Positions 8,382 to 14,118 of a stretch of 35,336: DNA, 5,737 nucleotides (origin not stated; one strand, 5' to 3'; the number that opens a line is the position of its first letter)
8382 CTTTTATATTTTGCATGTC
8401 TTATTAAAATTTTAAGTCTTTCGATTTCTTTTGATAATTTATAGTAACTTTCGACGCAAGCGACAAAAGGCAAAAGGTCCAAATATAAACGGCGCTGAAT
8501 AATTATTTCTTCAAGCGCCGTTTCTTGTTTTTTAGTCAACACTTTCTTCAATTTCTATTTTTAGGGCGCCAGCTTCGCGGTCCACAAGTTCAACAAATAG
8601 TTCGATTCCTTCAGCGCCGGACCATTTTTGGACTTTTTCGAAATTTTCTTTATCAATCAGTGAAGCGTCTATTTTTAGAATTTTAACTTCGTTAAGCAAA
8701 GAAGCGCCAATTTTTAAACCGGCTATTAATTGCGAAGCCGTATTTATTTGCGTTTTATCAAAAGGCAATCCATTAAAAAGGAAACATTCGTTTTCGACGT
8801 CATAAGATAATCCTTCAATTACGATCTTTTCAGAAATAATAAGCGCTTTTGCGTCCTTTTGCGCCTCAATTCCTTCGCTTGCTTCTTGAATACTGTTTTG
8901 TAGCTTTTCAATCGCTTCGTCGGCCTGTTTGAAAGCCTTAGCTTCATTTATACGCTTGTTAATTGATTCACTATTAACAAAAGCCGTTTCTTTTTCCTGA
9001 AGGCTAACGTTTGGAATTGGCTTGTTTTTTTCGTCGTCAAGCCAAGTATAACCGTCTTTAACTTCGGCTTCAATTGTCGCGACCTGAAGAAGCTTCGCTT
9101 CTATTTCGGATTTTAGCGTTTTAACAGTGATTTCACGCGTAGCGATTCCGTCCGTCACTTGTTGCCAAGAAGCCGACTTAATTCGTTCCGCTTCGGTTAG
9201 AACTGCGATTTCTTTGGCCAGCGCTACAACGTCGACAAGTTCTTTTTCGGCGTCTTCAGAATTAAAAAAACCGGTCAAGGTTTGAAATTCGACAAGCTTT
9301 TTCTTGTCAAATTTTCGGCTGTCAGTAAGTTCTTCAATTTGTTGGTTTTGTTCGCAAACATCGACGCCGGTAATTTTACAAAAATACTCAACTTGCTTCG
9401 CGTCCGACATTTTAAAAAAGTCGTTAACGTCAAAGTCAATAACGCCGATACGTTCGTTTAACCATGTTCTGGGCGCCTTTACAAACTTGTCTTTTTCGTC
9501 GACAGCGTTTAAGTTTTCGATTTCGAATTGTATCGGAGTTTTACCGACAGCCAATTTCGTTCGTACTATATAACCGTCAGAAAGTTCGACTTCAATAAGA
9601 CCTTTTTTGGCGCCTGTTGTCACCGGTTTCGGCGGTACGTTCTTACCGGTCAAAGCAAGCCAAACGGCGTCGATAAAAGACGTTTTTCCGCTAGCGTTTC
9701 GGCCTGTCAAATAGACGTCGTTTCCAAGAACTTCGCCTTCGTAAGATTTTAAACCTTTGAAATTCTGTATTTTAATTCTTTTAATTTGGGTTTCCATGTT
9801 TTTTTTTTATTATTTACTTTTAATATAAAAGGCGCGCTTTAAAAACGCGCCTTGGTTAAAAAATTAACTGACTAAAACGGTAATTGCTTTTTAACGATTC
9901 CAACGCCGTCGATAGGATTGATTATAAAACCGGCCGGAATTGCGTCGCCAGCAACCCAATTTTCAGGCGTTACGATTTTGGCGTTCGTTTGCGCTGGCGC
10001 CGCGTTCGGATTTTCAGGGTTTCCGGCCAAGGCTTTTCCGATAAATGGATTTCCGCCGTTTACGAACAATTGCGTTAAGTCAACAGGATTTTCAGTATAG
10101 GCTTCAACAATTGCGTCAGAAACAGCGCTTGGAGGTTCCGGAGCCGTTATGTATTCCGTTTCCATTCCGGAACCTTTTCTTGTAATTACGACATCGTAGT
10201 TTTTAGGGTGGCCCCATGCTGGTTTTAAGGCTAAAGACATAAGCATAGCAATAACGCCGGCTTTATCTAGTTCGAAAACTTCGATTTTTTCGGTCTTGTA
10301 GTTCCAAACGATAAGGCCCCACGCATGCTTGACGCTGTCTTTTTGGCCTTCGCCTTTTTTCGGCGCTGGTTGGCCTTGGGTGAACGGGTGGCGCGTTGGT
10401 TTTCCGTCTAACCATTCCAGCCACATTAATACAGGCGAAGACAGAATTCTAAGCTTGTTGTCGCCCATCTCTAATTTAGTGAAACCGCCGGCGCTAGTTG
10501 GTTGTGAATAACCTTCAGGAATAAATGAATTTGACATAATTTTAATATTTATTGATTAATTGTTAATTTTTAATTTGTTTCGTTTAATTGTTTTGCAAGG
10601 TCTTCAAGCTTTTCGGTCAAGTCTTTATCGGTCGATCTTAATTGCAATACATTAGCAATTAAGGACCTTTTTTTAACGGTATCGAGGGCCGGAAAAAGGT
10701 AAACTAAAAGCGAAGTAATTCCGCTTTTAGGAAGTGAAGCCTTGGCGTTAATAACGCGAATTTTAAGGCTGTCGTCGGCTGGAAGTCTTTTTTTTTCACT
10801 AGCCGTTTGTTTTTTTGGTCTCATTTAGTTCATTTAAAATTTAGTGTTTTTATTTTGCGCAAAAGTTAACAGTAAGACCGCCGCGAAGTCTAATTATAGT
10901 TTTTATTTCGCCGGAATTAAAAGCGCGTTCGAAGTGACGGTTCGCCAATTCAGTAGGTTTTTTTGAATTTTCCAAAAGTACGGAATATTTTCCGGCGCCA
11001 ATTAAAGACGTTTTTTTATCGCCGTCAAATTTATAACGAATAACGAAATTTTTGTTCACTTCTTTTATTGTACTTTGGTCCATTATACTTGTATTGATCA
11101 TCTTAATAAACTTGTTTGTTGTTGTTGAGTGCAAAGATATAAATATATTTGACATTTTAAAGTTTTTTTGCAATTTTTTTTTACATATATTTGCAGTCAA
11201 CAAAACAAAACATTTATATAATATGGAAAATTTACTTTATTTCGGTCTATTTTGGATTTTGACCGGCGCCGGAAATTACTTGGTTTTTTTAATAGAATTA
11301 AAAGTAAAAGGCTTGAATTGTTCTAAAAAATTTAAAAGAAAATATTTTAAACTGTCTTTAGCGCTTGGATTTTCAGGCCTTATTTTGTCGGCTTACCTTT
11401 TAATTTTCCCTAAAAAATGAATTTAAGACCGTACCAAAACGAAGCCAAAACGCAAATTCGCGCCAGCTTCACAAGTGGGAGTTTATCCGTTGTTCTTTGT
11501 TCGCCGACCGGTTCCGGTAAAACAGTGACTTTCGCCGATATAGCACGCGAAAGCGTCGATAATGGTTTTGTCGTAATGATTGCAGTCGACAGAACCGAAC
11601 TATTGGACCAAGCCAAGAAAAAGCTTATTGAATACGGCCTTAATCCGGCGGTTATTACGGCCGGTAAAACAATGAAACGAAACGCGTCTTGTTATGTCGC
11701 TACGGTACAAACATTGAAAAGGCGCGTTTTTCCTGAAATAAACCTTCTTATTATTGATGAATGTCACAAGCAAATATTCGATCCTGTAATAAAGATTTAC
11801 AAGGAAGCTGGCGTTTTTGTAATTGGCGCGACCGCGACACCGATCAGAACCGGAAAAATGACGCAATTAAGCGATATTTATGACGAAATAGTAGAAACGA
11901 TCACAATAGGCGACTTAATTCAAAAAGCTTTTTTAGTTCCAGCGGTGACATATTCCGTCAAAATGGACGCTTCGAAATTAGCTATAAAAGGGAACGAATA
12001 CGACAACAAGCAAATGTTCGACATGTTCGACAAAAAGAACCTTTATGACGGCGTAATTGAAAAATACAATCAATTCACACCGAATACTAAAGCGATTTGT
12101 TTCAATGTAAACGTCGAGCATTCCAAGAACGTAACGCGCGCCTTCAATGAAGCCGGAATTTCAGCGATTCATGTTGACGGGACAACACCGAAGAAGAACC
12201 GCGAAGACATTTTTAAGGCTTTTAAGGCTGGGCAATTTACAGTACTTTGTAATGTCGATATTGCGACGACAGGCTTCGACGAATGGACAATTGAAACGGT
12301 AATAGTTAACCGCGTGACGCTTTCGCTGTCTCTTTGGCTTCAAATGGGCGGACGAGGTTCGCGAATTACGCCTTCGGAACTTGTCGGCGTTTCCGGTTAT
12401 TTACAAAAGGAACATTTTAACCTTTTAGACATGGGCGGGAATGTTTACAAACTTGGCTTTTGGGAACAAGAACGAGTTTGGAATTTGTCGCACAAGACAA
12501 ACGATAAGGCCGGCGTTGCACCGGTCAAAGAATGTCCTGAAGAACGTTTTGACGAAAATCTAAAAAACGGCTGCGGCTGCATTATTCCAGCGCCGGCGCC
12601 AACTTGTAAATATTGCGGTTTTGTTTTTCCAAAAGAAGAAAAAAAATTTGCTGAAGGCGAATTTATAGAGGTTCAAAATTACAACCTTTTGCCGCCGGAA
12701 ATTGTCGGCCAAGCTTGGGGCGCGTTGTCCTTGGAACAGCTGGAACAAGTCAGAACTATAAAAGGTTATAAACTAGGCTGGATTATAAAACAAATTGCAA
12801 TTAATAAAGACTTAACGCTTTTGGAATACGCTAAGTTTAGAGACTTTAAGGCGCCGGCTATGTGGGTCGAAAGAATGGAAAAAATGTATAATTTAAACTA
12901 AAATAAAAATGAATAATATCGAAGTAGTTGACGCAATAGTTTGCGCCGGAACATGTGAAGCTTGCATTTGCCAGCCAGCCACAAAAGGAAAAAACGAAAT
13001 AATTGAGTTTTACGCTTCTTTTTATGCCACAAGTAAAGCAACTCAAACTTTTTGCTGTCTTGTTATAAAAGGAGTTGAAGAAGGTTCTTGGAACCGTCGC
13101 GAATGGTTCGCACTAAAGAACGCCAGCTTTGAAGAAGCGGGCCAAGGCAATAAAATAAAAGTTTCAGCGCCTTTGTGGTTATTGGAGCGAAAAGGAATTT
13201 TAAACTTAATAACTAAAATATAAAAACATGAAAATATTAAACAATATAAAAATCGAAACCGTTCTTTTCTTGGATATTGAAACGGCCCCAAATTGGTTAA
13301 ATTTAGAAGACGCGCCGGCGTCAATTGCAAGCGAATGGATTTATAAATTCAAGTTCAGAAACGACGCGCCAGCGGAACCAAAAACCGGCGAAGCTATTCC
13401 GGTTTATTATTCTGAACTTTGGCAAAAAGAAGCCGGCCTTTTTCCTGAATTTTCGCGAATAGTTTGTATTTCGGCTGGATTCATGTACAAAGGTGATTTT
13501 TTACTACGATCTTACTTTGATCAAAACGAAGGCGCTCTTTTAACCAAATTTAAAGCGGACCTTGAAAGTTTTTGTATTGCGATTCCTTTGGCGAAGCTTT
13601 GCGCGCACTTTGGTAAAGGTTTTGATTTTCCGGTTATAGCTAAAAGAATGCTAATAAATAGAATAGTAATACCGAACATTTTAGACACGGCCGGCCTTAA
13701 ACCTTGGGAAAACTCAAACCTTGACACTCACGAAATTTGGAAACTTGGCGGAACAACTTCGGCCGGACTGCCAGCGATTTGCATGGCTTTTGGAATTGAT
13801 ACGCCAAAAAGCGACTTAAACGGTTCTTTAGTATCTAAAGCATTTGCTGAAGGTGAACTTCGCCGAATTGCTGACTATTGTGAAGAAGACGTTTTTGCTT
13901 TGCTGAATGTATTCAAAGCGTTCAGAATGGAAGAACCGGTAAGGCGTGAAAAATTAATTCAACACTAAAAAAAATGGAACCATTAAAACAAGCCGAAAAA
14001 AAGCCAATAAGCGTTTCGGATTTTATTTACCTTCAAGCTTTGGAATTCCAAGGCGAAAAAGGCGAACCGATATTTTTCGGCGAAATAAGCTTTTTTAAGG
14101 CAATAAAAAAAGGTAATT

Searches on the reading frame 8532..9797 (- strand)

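Call 7: search_protein_families(library=pfam, proteins=[window:8532-9797:-], max_evalue=0.01)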
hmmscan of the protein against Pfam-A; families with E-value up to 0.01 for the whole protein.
window:8532-9797:- (421 aa): 5 families
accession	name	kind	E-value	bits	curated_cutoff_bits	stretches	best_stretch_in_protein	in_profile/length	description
PF13476.12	AAA_23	-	3.7e-08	34.7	27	1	7-311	1-201/201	AAA domain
PF02463.25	SMC_N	-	1e-05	25.5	40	1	5-47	2-46/220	RecF/RecN/SMC N terminal domain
PF13175.12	AAA_15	-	1.5e-05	25.2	32.1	1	5-326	3-276/374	AAA ATPase domain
PF13555.12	AAA_29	-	6.1e-05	23.1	27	1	11-53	7-50/61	P-loop containing region of AAA domain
PF13304.12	AAA_21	-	0.00078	20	27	1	30-53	4-44/304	AAA domain, putative AbiEii toxin, Type IV TA system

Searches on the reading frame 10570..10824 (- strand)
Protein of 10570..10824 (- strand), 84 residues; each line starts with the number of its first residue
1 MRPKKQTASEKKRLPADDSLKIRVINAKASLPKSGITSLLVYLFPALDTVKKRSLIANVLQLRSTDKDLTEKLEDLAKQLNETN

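Call 81: search_protein_families(library=pfam, proteins=[window:10570-10824:-], max_evalue=0.05)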
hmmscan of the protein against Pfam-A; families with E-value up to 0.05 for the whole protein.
window:10570-10824:- (84 aa): 0 families

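Call 82: search_protein_families(library=phrogs, proteins=[window:10570-10824:-], max_evalue=0.001)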
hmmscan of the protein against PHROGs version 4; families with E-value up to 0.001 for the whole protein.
window:10570-10824:- (84 aa): 1 family
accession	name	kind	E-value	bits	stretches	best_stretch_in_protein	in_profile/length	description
phrog_27226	-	unknown function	3.1e-15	57.5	1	10-81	21-93/101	-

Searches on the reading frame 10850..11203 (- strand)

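Call 81: search_protein_families(library=pfam, proteins=[window:10850-11203:-], max_evalue=0.05)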
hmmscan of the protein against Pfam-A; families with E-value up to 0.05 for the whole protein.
window:10850-11203:- (117 aa): 1 family
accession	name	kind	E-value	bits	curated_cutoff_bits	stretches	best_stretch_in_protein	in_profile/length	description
PF04501.17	Baculo_VP39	-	0.024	14.6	25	1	6-46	49-90/244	Baculovirus major capsid protein VP39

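Call 82: search_protein_families(library=phrogs, proteins=[window:10850-11203:-], max_evalue=0.001)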
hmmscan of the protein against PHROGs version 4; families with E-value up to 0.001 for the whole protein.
window:10850-11203:- (117 aa): 1 family
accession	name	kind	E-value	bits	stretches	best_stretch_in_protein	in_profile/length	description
phrog_32997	-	unknown function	1.3e-07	32.7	1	44-116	11-81/82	-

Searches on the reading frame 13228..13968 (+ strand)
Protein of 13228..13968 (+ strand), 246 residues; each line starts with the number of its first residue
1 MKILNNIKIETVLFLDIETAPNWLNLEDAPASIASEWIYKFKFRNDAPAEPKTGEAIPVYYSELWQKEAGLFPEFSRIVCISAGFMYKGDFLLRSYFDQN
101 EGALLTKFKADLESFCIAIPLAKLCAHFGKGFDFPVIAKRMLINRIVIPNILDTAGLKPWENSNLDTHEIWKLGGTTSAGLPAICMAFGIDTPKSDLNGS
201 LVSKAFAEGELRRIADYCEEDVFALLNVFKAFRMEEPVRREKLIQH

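Call 7: search_protein_families(library=pfam, proteins=[window:13228-13968:+], max_evalue=0.01)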
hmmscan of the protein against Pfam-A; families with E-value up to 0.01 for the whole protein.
window:13228-13968:+ (246 aa): 2 families
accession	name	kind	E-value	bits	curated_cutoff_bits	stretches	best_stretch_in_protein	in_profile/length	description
PF10108.15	DNA_pol_B_exo2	-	2.4e-13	50.7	24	1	75-229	8-170/213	Predicted 3'-5' exonuclease related to the exonuclease domain of PolB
PF13482.12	RNase_H_2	-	1.4e-08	35.3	22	1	70-231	9-163/165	RNase_H superfamily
